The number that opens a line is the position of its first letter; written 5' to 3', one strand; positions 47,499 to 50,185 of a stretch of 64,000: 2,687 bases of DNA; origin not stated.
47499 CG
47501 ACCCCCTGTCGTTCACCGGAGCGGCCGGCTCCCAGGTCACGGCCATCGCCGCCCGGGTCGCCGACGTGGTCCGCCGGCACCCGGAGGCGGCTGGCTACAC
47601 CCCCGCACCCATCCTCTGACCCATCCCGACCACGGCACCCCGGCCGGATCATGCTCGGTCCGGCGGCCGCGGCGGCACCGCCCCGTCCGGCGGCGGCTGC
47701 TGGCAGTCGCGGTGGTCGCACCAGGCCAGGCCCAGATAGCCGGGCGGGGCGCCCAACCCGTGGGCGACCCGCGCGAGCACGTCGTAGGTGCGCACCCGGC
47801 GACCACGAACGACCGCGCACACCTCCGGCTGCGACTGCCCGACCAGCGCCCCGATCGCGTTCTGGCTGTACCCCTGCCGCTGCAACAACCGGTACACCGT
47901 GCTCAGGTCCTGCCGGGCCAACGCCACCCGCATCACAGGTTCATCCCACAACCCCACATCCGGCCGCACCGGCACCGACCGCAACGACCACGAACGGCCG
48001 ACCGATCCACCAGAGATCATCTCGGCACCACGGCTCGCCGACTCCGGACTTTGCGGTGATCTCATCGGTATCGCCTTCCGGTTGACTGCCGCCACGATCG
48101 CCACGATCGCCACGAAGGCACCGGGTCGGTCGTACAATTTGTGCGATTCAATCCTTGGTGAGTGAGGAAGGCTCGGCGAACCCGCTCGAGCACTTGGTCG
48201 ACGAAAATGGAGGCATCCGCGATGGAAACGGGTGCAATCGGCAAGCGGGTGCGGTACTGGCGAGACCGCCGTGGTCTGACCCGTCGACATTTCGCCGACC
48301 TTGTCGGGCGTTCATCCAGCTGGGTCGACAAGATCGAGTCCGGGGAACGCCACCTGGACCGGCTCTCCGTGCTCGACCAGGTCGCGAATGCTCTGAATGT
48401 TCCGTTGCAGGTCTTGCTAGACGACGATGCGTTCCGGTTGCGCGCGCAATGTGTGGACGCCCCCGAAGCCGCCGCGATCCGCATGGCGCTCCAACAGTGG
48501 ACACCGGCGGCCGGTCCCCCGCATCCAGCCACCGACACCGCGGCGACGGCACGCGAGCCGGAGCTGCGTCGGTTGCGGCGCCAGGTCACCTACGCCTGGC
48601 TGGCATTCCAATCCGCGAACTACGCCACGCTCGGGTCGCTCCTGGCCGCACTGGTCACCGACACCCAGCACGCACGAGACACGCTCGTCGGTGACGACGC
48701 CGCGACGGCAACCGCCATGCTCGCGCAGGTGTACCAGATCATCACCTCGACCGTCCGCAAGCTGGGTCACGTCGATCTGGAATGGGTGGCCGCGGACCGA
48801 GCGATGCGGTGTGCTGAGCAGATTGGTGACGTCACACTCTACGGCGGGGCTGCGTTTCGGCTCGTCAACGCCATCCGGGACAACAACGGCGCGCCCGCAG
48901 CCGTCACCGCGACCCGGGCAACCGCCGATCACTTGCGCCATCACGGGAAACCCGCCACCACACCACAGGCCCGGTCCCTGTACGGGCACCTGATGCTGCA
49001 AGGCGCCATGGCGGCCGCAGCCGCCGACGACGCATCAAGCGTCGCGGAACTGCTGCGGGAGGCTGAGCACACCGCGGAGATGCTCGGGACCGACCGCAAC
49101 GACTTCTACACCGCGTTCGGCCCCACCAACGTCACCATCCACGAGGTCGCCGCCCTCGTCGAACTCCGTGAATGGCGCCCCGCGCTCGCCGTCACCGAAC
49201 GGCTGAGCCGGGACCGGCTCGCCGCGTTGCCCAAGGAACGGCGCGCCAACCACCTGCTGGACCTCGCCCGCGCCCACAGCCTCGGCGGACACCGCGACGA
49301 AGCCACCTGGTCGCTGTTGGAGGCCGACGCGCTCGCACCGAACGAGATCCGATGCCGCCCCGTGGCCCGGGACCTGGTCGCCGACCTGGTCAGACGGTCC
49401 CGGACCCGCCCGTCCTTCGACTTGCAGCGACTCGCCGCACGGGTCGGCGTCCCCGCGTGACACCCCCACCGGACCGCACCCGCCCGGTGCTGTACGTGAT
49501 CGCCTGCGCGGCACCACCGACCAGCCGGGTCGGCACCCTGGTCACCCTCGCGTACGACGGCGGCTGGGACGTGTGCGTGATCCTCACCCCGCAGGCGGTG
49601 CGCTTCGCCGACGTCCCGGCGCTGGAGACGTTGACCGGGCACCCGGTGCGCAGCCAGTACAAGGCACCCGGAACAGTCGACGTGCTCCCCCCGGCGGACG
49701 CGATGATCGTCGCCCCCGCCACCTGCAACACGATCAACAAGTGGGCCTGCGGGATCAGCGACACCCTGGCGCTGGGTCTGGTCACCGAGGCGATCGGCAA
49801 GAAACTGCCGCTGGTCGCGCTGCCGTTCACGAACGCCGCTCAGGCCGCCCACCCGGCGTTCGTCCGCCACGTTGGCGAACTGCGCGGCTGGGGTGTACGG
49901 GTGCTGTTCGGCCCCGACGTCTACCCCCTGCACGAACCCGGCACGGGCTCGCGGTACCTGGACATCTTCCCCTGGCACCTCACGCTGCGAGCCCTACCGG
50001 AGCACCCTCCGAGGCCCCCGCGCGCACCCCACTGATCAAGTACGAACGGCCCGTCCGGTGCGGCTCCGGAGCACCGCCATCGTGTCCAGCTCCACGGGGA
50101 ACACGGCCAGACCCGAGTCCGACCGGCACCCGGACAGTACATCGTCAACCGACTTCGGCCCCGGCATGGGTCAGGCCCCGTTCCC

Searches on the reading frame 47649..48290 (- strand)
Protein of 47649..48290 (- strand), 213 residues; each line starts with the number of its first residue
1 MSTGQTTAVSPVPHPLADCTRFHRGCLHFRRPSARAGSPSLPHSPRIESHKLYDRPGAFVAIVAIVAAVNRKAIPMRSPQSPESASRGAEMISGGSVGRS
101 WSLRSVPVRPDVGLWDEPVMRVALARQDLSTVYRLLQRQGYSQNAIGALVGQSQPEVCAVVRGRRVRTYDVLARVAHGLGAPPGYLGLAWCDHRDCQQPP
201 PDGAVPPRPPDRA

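Call 40: search_protein_families(library=pfam, proteins=[window:47649-48290:-], max_evalue=0.01)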
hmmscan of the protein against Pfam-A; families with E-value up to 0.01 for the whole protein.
window:47649-48290:- (213 aa): 2 families
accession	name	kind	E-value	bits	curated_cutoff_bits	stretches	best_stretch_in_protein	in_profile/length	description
PF13560.12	HTH_31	-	6.1e-05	23.7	27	1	137-183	11-58/64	Helix-turn-helix domain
PF13744.12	HTH_37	-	0.0021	18.2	27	1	120-165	15-56/80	Helix-turn-helix domain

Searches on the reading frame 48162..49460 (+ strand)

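Call 40: search_protein_families(library=pfam, proteins=[window:48162-49460:+], max_evalue=0.01)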
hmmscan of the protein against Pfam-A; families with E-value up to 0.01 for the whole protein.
window:48162-49460:+ (432 aa): 3 families
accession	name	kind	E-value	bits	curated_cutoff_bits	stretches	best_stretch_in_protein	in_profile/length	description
PF13560.12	HTH_31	-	1.3e-10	41.8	27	1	26-82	2-58/64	Helix-turn-helix domain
PF01381.28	HTH_3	-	0.00038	20.9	23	1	30-85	1-55/55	Helix-turn-helix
PF12844.13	HTH_19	-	0.0066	16.8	30.2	0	27-86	1-59/64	Helix-turn-helix domain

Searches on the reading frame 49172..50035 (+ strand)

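Call 40: search_protein_families(library=pfam, proteins=[window:49172-50035:+], max_evalue=0.01)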
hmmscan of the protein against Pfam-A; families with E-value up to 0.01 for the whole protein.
window:49172-50035:+ (287 aa): 1 family
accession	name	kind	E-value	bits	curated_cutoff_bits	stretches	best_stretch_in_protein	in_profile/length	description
PF02441.25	Flavoprotein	-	1.2e-11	45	22.7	1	121-234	17-142/162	Flavoprotein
